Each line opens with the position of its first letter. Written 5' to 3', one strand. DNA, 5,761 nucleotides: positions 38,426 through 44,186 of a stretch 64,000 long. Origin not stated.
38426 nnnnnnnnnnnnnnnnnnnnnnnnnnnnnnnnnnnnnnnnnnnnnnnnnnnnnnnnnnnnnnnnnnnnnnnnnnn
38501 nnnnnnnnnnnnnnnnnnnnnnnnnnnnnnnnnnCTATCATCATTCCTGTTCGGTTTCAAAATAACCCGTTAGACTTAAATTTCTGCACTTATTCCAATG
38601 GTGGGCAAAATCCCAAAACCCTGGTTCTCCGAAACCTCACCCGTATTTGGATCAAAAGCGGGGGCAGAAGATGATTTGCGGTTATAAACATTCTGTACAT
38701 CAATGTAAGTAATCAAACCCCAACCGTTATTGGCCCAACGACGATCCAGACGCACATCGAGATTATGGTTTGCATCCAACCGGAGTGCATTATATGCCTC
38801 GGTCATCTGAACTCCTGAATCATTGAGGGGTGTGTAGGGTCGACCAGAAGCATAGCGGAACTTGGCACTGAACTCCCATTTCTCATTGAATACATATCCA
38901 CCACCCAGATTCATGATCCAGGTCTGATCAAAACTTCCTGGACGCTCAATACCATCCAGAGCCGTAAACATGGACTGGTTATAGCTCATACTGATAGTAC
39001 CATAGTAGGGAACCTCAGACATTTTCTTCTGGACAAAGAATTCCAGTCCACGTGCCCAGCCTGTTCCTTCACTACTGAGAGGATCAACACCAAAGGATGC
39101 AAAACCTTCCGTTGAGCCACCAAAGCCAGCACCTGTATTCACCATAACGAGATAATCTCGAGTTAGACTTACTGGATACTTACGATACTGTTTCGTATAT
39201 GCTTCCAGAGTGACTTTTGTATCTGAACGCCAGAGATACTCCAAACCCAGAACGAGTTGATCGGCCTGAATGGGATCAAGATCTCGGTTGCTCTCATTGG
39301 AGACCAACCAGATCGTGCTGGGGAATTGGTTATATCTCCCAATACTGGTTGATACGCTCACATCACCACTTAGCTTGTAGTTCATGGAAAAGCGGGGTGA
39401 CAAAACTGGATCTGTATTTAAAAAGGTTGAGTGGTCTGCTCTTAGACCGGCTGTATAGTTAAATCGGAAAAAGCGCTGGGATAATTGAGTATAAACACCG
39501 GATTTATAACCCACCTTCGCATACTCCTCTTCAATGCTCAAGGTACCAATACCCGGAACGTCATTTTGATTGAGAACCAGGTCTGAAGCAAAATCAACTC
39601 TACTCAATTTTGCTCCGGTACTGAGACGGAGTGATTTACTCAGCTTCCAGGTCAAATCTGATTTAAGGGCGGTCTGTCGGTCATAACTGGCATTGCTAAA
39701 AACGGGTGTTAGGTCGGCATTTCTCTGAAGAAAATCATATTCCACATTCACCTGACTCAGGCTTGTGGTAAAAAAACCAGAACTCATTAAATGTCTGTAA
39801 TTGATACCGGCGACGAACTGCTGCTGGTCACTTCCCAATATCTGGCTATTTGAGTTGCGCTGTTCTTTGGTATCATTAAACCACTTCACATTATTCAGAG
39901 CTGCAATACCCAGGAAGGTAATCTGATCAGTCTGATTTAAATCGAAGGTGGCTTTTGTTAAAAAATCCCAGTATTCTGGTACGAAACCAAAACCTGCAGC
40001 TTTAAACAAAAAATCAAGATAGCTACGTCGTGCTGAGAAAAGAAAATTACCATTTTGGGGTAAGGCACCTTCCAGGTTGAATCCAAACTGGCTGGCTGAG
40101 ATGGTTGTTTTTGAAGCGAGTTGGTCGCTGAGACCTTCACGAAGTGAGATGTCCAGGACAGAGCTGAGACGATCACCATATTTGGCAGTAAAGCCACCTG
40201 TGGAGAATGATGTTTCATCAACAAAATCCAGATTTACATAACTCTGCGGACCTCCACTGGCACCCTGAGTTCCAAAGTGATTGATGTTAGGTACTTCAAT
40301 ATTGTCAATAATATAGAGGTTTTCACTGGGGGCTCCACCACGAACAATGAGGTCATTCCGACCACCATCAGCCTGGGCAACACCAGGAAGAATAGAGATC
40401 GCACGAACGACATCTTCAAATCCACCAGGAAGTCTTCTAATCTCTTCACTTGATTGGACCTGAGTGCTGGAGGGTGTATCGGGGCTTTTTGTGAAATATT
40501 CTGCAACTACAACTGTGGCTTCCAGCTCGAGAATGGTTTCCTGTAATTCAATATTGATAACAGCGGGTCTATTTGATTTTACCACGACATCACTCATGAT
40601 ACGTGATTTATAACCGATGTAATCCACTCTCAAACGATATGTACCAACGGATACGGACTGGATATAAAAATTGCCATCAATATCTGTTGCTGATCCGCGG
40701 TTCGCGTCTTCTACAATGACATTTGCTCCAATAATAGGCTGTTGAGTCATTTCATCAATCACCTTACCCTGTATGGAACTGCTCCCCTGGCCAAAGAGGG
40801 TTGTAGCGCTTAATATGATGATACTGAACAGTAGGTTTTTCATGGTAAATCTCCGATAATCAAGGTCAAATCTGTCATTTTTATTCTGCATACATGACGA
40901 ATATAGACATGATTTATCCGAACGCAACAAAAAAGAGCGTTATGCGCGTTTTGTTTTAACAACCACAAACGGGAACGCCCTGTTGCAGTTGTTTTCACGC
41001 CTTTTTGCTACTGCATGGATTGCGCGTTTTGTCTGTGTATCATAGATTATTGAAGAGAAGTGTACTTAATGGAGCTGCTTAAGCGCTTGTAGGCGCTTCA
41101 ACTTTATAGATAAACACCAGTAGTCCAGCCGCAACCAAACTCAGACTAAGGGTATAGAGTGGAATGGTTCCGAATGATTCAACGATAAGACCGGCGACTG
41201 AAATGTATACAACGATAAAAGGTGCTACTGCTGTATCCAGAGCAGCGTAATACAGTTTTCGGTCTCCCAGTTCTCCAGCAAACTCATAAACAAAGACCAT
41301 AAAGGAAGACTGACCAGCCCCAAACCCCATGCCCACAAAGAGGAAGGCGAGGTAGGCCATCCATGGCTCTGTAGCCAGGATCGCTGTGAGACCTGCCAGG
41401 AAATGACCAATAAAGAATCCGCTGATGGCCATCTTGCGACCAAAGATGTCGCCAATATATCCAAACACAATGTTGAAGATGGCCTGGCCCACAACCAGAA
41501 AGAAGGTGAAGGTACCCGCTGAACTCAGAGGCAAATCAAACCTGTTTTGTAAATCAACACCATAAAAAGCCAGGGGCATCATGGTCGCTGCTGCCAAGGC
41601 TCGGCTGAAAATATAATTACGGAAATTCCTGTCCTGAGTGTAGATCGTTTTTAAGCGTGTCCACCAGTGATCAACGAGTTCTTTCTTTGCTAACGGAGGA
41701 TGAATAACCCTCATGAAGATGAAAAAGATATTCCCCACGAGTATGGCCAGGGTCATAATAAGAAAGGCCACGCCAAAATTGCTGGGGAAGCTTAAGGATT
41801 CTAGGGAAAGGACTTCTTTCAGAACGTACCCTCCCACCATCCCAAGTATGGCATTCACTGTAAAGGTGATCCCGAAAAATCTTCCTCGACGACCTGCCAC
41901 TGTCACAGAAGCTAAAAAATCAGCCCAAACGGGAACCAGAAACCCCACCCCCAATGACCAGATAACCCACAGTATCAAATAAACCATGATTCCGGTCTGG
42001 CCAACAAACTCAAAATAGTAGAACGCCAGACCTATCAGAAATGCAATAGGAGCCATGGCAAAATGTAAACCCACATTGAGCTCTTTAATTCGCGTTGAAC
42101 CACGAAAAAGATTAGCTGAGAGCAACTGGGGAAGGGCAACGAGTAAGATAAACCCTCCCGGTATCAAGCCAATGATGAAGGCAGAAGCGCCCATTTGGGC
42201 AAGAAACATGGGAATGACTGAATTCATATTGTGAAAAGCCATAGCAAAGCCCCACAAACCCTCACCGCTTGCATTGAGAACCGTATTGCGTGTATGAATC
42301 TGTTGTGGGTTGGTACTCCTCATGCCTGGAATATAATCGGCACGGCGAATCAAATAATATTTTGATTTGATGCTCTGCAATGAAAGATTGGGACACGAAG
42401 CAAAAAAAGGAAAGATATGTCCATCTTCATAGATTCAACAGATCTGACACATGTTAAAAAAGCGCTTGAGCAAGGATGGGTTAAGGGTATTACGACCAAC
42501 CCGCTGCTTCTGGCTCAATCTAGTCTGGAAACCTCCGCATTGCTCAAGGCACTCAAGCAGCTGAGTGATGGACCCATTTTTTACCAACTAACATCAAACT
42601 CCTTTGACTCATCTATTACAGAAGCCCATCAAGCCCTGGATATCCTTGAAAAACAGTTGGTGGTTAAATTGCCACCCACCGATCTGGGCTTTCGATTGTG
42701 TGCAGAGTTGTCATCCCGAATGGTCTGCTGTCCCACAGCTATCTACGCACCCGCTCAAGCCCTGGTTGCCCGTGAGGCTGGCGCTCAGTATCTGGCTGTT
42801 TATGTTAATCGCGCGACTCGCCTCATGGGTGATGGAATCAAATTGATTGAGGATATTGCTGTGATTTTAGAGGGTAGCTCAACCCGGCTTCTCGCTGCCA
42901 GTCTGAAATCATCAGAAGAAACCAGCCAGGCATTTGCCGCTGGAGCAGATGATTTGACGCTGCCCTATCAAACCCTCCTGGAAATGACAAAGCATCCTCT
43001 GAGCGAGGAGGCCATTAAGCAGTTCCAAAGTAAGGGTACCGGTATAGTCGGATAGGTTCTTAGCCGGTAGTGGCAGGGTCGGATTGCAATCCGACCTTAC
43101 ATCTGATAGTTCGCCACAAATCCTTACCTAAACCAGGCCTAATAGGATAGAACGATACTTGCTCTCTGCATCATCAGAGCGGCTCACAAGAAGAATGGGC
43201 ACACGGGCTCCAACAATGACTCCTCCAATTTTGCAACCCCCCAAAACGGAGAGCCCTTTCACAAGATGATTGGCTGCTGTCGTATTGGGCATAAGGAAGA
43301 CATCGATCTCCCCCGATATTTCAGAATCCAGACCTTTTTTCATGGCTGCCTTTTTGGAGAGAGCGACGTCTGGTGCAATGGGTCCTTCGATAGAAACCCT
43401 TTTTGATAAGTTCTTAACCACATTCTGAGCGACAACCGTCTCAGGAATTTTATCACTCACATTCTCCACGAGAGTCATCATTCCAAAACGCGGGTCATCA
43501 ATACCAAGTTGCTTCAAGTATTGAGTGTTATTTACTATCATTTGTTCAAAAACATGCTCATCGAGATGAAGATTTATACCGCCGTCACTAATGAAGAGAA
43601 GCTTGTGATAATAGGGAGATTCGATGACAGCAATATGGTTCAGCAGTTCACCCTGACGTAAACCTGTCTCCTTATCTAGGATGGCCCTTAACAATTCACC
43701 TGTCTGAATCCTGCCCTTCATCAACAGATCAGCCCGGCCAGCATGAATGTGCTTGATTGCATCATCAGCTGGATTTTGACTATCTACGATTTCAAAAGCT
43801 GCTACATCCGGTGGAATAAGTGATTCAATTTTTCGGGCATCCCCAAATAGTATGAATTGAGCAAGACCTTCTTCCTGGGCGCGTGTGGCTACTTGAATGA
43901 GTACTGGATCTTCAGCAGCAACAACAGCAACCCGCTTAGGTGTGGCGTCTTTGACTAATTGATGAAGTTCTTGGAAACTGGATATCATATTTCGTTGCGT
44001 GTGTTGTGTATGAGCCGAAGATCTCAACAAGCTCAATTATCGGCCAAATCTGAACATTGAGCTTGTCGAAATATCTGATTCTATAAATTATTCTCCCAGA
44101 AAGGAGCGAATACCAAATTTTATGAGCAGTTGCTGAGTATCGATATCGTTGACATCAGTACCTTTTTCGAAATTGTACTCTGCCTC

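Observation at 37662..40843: TonB-dependent receptor followed by an HTH regulator with a CarH/LitR-like B12-binding domain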

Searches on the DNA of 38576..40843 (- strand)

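Call 40: search_rna_families(sources=[L089, L090, L091, L024, L063, L069, L079], threshold=gathering)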
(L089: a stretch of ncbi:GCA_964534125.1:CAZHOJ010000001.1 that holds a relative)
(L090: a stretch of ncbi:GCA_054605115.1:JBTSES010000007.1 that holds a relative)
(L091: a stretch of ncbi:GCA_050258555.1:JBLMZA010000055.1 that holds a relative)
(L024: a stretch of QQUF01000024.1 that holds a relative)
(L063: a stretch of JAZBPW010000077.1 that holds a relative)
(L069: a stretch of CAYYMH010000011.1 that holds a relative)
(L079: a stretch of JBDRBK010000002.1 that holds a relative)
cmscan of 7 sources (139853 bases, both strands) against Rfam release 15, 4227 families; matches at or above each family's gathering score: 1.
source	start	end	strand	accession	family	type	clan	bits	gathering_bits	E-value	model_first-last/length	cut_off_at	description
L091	11330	11401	-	RF00005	tRNA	Gene; tRNA;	CL00001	61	29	2.1e-10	1-71/71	no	tRNA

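Call 65: search_rna_families(sources=[L092, L093, L094, L095, L096, L097, L098, L103, L105, L106, L107, L109, L111, L113, L114, L115, L116, L117, L123, L126], threshold=gathering)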
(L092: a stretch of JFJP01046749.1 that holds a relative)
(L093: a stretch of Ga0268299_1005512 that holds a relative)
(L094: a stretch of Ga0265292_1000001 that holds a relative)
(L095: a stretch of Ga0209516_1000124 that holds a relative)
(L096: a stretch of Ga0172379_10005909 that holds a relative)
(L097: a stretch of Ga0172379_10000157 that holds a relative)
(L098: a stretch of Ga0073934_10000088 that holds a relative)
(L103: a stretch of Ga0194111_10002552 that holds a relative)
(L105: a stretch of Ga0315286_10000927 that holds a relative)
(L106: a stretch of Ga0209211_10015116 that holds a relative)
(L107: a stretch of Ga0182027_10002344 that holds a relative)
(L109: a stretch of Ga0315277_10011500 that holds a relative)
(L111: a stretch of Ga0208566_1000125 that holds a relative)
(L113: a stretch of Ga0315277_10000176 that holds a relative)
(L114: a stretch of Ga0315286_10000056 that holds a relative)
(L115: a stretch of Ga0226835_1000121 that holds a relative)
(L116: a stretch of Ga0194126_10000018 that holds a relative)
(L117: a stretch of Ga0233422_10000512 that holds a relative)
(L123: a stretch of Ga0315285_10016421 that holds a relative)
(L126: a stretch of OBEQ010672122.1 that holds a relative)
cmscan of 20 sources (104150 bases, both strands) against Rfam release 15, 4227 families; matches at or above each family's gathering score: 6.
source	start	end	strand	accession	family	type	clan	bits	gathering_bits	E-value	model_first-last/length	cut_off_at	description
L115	3931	4004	+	RF00005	tRNA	Gene; tRNA;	CL00001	71.8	29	1.7e-13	1-71/71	no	tRNA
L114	4734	4808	-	RF00005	tRNA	Gene; tRNA;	CL00001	70.5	29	3.7e-13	1-71/71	no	tRNA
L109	4149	4223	-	RF00005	tRNA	Gene; tRNA;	CL00001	68.1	29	1.7e-12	1-71/71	no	tRNA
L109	4231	4302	-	RF00005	tRNA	Gene; tRNA;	CL00001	66.5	29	4.6e-12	1-71/71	no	tRNA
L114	5031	5102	-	RF00005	tRNA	Gene; tRNA;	CL00001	64.9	29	1.3e-11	1-71/71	no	tRNA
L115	4531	4603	+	RF00005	tRNA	Gene; tRNA;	CL00001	61.7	29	1e-10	1-71/71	no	tRNA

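Call 66: search_rna_families(sources=[L128, L129, L131, L133, L138, L139, L140, L145, L146, L152, L153, L154, L157, L159, L160, L163, L165, L168, L169, L170], threshold=gathering)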
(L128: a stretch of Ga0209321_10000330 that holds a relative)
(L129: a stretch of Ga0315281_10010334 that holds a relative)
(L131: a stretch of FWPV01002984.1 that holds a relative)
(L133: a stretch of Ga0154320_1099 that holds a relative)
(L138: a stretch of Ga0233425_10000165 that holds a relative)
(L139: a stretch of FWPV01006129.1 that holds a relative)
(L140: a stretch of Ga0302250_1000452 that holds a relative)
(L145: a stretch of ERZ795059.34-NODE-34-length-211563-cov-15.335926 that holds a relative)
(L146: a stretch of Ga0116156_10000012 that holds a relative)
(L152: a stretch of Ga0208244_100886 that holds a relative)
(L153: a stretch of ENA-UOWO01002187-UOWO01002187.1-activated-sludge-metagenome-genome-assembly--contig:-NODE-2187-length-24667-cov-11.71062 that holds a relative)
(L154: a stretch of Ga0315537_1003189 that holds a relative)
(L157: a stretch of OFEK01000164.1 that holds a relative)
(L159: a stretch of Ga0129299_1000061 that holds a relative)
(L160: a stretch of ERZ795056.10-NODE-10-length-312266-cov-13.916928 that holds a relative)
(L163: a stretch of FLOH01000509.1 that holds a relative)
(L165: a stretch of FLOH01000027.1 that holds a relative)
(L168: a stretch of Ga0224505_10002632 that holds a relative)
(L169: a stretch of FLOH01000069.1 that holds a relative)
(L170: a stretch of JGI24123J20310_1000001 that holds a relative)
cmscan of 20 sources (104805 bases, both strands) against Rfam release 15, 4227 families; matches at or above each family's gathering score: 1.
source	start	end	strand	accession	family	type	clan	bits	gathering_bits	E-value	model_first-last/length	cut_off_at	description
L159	3953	4302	-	RF00023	tmRNA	Gene;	CL00001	187.1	47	1.8e-74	1-374/374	no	transfer-messenger RNA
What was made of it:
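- On BtuB (cobalamin outer-membrane transporter): None in 47 loci with this receptor family (calls 40, 65, 66).
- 0 of 47 loci with this receptor family have a cobalamin riboswitch (calls 40, 65, 66).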

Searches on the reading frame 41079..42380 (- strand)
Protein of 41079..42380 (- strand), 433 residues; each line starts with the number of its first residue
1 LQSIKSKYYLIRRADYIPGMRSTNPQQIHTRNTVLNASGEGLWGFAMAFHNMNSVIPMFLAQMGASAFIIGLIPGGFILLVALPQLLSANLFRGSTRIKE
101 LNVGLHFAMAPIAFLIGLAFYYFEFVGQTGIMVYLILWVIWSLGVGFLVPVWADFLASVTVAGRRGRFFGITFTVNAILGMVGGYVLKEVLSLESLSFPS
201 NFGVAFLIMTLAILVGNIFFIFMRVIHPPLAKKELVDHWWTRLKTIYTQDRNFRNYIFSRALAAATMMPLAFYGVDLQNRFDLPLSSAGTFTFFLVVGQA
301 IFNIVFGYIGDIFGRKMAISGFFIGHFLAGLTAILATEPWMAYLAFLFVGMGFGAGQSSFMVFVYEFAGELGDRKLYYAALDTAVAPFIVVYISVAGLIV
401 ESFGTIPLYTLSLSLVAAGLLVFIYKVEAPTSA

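Call 3: search_protein_families(library=pfam, proteins=[window:41079-42380:-], max_evalue=0.01)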
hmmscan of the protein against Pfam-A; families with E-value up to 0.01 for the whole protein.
window:41079-42380:- (433 aa): 1 family
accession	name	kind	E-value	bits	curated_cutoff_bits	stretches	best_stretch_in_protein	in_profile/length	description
PF07690.21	MFS_1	-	9.2e-18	64.7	33.4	2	45-369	8-324/347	Major Facilitator Superfamily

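Call 5: search_protein_families(library=ncbifam, proteins=[window:41079-42380:-], max_evalue=0.01)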
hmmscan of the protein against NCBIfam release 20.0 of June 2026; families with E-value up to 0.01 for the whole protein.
window:41079-42380:- (433 aa): 1 family
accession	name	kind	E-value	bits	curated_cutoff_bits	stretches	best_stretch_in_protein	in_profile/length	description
TIGR00898.1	2A0119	subfamily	0.004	16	550.75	1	295-370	135-210/506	cation transport protein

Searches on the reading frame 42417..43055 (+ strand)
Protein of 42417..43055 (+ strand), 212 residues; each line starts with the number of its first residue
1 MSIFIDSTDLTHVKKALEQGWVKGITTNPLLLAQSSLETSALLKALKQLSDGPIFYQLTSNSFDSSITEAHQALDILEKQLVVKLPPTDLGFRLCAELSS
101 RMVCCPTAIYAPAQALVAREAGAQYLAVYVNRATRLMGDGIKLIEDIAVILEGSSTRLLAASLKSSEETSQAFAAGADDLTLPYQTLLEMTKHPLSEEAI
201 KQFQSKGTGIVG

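Call 3: search_protein_families(library=pfam, proteins=[window:42417-43055:+], max_evalue=0.01)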
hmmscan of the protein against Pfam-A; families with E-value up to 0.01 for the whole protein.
window:42417-43055:+ (212 aa): 1 family
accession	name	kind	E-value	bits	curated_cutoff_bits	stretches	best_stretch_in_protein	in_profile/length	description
PF00923.25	TAL_FSA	-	7.3e-31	108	27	1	3-201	1-243/285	Transaldolase/Fructose-6-phosphate aldolase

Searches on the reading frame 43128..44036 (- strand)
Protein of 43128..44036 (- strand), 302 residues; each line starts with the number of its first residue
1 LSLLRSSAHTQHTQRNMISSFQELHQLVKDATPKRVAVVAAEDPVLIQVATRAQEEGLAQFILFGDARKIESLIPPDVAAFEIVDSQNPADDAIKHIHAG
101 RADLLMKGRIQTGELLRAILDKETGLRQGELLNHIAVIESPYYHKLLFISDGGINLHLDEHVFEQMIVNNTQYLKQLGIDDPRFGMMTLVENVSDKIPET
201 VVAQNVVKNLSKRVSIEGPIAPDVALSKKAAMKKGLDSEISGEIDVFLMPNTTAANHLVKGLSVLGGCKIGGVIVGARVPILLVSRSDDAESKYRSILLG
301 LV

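Call 3: search_protein_families(library=pfam, proteins=[window:43128-44036:-], max_evalue=0.01)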
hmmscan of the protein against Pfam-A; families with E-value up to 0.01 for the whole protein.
window:43128-44036:- (302 aa): 1 family
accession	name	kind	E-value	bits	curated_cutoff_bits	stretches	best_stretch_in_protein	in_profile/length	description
PF01515.24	PTA_PTB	-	1.5e-30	107.1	24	2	89-298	104-316/319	Phosphate acetyl/butaryl transferase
